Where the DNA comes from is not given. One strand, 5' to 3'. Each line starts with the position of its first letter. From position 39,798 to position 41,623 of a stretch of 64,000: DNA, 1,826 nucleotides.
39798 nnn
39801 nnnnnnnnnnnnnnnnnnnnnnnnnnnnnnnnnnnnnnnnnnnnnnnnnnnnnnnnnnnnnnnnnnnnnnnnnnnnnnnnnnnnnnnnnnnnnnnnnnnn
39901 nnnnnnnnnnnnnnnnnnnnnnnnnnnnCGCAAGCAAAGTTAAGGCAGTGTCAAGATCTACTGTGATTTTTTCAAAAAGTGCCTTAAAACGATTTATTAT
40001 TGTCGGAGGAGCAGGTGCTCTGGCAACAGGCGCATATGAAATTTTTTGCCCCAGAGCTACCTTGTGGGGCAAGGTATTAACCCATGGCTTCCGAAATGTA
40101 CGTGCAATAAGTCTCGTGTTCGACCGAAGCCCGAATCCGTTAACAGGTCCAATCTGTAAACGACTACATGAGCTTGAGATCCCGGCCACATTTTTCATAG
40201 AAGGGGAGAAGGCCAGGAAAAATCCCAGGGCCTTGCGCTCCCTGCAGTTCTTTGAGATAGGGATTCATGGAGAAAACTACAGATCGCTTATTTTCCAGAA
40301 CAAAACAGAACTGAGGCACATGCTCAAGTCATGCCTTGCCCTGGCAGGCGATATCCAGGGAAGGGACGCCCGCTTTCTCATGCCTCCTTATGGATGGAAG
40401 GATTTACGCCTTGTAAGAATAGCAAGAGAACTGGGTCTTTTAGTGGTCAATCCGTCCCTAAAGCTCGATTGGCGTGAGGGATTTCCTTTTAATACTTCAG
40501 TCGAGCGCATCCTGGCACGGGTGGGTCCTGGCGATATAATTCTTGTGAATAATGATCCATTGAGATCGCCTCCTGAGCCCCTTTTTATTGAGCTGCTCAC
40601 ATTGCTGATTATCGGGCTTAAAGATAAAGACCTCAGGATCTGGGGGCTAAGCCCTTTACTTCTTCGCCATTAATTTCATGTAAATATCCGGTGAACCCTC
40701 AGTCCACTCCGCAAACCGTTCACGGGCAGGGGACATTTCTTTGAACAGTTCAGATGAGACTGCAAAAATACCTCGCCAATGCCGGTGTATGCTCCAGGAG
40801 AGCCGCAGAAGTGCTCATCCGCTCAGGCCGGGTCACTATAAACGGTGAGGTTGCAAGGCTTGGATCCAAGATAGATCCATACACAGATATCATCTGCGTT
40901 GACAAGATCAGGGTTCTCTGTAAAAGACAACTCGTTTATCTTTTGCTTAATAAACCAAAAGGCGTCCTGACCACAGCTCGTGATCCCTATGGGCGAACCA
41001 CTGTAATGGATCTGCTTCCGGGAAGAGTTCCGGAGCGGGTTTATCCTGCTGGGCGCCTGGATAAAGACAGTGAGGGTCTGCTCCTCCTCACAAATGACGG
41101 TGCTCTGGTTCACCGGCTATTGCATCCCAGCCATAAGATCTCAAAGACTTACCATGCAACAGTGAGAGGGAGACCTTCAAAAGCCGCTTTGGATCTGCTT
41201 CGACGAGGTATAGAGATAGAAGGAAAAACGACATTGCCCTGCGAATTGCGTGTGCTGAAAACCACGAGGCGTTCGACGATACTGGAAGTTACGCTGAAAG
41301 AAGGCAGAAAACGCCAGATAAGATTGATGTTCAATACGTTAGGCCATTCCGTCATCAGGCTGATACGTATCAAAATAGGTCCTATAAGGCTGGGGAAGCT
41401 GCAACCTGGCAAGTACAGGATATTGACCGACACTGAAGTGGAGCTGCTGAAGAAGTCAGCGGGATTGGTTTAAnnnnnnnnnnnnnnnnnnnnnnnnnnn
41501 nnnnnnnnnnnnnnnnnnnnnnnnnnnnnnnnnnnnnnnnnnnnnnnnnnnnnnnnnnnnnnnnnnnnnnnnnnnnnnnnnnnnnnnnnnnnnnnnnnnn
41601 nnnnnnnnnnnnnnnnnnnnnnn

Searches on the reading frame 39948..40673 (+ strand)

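Call 65: search_protein_families(library=pfam, proteins=[window:39948-40673:+], max_evalue=0.00001)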
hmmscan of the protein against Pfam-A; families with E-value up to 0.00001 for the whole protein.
window:39948-40673:+ (241 aa): 1 family
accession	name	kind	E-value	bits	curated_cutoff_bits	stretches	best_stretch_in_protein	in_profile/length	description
PF01522.26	Polysacc_deac_1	-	1.8e-13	50.9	23.1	1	52-166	7-123/124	Polysaccharide deacetylase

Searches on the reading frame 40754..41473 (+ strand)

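Call 65: search_protein_families(library=pfam, proteins=[window:40754-41473:+], max_evalue=0.00001)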
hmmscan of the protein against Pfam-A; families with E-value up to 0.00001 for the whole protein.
window:40754-41473:+ (239 aa): 2 families
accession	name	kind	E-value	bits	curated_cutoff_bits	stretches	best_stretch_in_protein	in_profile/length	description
PF00849.27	PseudoU_synth_2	-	7e-26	91.7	26.8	1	62-194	2-151/152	RNA pseudouridylate synthase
PF01479.30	S4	-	1.3e-12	47.7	22.8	1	1-42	1-44/48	S4 domain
